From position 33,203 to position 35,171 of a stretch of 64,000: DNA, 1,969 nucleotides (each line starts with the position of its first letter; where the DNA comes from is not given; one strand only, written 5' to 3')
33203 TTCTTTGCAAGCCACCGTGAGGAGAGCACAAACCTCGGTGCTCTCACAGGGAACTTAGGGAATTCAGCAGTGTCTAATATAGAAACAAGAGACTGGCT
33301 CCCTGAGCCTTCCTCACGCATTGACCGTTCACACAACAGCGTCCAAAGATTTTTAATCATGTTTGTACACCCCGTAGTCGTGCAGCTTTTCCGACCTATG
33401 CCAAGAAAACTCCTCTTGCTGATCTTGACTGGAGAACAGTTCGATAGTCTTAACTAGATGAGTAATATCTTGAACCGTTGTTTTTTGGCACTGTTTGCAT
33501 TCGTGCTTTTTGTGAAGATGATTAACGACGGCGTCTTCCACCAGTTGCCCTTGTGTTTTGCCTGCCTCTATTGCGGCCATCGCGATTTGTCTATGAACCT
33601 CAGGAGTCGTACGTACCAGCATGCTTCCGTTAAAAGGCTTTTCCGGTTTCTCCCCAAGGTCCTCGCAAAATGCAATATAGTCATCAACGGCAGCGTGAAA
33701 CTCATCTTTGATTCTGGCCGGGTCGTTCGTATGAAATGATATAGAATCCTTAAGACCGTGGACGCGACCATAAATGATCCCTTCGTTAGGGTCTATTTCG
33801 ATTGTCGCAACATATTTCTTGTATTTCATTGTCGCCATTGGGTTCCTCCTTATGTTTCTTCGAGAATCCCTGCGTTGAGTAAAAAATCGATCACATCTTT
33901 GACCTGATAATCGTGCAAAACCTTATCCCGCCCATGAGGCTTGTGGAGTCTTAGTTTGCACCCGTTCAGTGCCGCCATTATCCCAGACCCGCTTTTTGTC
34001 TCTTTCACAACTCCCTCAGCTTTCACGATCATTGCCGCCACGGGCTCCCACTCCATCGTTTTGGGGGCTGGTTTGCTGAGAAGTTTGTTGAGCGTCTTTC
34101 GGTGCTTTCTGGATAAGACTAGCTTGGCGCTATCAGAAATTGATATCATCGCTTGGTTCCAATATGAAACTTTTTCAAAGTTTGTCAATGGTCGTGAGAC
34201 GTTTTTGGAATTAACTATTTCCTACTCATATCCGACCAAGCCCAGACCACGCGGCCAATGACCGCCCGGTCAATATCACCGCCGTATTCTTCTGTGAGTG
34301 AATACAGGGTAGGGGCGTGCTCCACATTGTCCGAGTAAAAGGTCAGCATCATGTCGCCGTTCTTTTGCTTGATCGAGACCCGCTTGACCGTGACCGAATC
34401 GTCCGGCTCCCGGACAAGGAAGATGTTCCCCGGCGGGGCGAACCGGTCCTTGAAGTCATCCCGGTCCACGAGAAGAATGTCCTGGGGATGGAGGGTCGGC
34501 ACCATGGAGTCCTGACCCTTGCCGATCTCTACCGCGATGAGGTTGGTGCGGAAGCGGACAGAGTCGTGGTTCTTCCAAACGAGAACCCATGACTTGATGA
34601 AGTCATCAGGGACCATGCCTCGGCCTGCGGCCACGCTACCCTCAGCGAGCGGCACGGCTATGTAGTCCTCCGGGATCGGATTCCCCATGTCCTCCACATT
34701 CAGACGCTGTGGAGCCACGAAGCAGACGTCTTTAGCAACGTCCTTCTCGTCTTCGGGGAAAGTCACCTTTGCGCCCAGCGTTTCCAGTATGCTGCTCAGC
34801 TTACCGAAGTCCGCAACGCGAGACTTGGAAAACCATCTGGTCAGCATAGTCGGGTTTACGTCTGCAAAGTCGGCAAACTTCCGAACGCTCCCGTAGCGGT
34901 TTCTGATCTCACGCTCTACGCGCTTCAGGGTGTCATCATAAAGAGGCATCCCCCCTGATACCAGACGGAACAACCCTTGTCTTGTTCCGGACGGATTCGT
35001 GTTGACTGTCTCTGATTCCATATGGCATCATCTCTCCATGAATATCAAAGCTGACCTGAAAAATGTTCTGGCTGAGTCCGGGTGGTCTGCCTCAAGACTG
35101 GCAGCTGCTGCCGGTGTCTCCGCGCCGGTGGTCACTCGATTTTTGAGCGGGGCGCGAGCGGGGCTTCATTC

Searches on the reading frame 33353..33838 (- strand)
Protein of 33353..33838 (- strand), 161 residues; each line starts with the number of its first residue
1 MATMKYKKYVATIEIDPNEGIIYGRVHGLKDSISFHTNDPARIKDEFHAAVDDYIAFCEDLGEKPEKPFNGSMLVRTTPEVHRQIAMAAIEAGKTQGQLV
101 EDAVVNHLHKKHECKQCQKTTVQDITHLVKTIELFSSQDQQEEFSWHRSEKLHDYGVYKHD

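Call 17: search_protein_families(library=pfam, proteins=[window:33353-33838:-])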
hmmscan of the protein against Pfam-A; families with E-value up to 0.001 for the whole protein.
window:33353-33838:- (161 aa): 2 families
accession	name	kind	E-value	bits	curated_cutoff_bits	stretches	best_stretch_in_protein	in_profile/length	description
PF05534.18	HicB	-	9.6e-15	54.7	21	1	54-103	1-50/51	HicB family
PF20605.4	Antitox_RHH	-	0.00064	20.3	27.2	1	79-110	13-44/50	Antitoxin-like ribbon-helix-helix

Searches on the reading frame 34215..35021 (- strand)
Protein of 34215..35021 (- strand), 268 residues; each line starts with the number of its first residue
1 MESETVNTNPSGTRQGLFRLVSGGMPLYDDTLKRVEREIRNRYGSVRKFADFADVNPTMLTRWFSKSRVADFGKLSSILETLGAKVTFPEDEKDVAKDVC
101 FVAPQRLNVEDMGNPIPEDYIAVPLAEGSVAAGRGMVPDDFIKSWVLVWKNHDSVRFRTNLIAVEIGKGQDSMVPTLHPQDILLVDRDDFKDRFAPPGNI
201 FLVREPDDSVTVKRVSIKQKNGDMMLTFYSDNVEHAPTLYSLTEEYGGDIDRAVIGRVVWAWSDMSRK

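Call 17: search_protein_families(library=pfam, proteins=[window:34215-35021:-])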
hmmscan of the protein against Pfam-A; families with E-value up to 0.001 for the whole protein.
window:34215-35021:- (268 aa): 1 family
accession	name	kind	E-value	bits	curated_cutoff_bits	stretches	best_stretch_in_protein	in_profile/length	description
PF00717.28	Peptidase_S24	-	3.5e-06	27.1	23.3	1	125-242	2-105/116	Peptidase S24-like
